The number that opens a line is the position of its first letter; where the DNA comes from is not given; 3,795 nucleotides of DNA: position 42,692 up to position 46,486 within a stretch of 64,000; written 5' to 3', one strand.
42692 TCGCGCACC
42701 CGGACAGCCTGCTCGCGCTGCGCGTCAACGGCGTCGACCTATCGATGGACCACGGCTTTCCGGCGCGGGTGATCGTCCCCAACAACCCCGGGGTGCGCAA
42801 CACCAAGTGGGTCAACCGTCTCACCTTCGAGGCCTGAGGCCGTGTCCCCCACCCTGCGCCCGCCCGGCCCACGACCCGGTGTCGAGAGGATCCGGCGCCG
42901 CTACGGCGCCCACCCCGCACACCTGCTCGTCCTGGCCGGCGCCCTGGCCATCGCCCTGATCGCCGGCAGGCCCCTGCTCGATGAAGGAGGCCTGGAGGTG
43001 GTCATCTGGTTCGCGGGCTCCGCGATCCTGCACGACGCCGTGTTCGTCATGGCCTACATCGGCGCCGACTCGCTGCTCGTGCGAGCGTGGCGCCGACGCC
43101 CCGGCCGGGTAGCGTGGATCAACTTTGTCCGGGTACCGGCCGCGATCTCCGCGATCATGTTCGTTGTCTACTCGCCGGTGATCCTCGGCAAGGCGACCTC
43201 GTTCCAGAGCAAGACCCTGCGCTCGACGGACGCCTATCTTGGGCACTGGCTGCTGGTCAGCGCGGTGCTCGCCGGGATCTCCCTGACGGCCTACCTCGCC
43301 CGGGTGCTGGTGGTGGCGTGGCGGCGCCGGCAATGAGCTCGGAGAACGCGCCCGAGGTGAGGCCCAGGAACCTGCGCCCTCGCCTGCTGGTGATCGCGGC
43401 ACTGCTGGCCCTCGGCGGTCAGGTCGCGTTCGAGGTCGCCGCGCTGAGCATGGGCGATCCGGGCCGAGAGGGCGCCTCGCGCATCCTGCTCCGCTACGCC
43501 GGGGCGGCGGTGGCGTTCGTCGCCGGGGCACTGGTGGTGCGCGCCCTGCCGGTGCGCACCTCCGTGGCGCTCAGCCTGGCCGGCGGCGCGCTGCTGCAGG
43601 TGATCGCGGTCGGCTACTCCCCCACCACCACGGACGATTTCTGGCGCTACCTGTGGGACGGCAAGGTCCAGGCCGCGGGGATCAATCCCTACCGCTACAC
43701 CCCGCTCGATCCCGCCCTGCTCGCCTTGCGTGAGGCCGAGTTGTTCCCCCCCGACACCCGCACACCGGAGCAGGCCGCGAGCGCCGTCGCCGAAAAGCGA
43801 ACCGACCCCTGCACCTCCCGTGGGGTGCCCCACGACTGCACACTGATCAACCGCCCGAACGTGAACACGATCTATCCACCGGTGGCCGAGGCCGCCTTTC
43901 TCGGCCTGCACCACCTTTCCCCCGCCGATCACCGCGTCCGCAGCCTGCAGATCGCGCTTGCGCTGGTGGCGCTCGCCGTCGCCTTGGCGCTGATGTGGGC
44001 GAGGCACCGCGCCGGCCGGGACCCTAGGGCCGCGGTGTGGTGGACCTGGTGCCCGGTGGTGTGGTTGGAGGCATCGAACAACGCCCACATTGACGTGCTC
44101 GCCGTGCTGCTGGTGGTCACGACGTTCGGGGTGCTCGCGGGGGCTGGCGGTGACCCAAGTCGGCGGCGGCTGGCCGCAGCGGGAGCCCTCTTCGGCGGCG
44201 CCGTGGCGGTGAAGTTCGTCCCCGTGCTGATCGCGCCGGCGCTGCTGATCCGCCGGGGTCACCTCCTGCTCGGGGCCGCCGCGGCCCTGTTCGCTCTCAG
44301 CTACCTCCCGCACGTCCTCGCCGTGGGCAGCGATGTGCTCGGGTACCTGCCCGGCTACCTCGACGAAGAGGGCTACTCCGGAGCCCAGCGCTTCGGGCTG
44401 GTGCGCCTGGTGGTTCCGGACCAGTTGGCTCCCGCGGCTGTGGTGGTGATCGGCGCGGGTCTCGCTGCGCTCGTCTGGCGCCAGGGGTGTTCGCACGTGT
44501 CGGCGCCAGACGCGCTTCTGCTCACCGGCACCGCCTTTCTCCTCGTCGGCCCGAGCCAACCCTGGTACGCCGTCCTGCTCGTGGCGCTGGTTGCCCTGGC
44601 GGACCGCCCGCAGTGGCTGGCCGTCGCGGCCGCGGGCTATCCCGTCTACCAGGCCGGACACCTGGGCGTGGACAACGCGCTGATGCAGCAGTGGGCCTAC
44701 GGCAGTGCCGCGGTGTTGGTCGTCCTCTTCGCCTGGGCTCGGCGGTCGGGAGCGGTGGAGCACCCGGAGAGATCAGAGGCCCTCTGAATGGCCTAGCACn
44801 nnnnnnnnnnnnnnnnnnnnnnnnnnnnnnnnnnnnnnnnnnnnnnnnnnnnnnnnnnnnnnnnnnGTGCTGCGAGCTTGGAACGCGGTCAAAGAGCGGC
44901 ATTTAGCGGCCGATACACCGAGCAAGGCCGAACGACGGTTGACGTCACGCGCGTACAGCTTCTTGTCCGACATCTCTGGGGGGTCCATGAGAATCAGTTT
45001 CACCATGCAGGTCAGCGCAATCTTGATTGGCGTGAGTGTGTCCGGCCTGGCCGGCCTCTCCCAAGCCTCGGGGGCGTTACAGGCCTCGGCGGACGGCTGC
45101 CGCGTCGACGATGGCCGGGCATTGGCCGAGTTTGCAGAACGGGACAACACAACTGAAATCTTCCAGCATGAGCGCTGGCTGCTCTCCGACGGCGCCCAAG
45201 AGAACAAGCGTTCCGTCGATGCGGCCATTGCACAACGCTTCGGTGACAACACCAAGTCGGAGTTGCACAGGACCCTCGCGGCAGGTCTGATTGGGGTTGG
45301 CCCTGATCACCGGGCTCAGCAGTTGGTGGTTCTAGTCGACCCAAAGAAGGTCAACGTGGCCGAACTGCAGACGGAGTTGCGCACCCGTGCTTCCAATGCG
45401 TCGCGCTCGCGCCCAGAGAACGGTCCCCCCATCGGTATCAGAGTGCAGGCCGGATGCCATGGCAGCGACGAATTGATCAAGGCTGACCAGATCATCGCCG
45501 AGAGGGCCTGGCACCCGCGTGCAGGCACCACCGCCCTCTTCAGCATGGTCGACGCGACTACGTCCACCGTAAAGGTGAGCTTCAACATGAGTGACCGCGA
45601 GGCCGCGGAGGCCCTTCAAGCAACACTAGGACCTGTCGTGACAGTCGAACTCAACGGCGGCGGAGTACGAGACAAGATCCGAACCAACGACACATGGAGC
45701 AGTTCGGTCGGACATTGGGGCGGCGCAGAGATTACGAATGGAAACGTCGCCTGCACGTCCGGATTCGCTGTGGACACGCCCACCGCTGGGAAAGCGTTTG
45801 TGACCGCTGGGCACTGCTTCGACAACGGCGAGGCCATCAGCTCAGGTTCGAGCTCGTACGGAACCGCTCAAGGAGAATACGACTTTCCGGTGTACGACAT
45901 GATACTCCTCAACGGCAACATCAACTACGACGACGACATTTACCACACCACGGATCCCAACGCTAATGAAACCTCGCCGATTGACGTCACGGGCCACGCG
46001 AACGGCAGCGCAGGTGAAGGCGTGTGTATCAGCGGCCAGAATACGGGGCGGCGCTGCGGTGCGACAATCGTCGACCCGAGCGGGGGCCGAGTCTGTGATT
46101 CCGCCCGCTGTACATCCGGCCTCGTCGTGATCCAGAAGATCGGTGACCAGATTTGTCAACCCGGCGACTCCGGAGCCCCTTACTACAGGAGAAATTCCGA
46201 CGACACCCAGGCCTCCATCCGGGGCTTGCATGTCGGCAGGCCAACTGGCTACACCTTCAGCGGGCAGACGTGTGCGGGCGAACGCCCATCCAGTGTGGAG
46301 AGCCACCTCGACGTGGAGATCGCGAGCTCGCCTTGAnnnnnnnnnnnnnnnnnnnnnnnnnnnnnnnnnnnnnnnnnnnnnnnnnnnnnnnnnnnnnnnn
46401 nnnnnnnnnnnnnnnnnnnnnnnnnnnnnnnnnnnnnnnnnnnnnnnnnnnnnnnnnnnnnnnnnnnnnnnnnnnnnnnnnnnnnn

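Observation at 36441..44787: Translationally coupled six-gene envelope-modification operon (GT2, DUF2064, methyltransferase, cyt-b/Mo-oxidoreductase, membrane protein, GT87) with its own two-component system and epimerase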

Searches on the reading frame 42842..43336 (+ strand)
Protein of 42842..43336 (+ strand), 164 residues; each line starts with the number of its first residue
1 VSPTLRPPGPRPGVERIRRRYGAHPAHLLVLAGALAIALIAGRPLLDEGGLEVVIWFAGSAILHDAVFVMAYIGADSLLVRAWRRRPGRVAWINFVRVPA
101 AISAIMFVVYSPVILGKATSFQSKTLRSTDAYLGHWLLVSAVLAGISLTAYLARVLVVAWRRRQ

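Call 5: search_protein_families(library=pfam, proteins=[window:42842-43336:+], max_evalue=0.01)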
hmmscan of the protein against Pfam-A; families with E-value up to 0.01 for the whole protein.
window:42842-43336:+ (164 aa): 0 families

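Call 6: search_protein_families(library=ncbifam, proteins=[window:42842-43336:+], max_evalue=0.01)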
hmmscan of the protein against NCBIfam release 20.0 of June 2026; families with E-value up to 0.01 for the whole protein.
window:42842-43336:+ (164 aa): 0 families

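Call 40: search_protein_families(library=pfam, proteins=[window:42842-43336:+], max_evalue=1)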
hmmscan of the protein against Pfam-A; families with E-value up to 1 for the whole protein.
window:42842-43336:+ (164 aa): 0 families

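Call 86: search_solved_structures(query=window:42842-43336:+, max_evalue=10)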
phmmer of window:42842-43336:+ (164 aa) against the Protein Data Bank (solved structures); distinct sequences matched with E-value up to 10: 4.
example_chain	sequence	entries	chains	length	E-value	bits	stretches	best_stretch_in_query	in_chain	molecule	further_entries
3jc1_Ab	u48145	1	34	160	0.56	13.2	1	92-134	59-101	Charged multivesicular body protein 1b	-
3din_C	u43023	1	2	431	0.71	12.9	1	8-63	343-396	Preprotein translocase subunit SecY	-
8v2q_A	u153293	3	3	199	0.82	12.7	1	92-134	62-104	Charged multivesicular body protein 1b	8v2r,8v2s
6e8g_T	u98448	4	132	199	0.82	12.7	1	92-134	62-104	Charged multivesicular body protein 1b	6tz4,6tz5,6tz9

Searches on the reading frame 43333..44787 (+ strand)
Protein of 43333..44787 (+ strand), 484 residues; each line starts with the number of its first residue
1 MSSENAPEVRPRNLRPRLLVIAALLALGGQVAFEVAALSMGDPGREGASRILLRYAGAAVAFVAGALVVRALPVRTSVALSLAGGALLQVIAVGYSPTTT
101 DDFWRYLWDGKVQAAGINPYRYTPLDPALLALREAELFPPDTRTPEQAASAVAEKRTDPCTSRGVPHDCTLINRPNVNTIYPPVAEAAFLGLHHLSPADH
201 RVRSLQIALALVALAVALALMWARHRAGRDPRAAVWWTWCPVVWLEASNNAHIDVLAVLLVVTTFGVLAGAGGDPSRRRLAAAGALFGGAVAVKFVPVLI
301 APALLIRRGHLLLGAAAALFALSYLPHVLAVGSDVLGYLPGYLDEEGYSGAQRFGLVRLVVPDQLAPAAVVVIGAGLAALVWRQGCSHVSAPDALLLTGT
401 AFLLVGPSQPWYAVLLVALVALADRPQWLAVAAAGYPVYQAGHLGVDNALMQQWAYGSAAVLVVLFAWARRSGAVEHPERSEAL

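Call 5: search_protein_families(library=pfam, proteins=[window:43333-44787:+], max_evalue=0.01)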
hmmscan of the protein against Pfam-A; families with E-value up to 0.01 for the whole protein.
window:43333-44787:+ (484 aa): 1 family
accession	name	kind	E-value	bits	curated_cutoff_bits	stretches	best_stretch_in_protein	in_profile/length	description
PF09594.16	GT87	-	7.7e-09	36.1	25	1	180-406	2-236/237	Glycosyltransferase family 87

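Call 6: search_protein_families(library=ncbifam, proteins=[window:43333-44787:+], max_evalue=0.01)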
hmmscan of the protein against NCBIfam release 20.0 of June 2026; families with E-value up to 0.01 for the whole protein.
window:43333-44787:+ (484 aa): 0 families

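Call 85: search_solved_structures(query=window:43333-44787:+, max_evalue=10)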
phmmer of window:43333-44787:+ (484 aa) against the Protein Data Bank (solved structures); distinct sequences matched with E-value up to 10: 7.
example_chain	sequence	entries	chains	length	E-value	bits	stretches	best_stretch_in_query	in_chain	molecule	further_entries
9czc_B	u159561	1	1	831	1.6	10.7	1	231-314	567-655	Bont/E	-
7k7y_A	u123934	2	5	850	1.7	10.6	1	231-314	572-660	Botulinum neurotoxin type E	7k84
2woz_A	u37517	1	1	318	1.7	10.6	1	81-124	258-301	KELCH REPEAT AND BTB DOMAIN-CONTAINING PROTEIN 10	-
9arj_A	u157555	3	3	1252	2.8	9.9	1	231-314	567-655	Botulinum neurotoxin | Bont/E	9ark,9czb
4zkt_A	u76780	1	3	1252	2.8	9.9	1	231-314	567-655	Bontoxilysin A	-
3ffz_A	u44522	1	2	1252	2.8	9.9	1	231-314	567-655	Botulinum neurotoxin type E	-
7qfp_A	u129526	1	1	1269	2.8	9.9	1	231-314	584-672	Botulinum neurotoxin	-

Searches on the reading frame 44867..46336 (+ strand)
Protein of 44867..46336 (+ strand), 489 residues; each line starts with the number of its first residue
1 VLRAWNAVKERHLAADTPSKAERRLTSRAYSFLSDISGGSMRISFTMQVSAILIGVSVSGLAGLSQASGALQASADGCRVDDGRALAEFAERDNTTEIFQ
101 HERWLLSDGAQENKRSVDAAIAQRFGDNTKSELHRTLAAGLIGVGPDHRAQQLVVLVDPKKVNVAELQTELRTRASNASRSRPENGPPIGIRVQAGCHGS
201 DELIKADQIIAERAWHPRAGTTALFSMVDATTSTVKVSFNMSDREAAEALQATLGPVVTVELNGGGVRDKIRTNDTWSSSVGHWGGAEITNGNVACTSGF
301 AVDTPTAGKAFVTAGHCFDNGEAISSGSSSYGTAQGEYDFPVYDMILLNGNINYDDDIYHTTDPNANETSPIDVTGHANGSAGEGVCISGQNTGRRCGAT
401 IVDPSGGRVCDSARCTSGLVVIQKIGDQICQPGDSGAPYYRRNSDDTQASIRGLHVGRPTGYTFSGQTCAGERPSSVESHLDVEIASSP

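Call 26: search_protein_families(library=pfam, proteins=[window:44867-46336:+], max_evalue=0.001)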
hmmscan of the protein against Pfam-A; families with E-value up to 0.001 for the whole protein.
window:44867-46336:+ (489 aa): 1 family
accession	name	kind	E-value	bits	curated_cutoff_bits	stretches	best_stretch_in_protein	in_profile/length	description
PF00089.32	Trypsin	-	0.00017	22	20.6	1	309-450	35-190/220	Trypsin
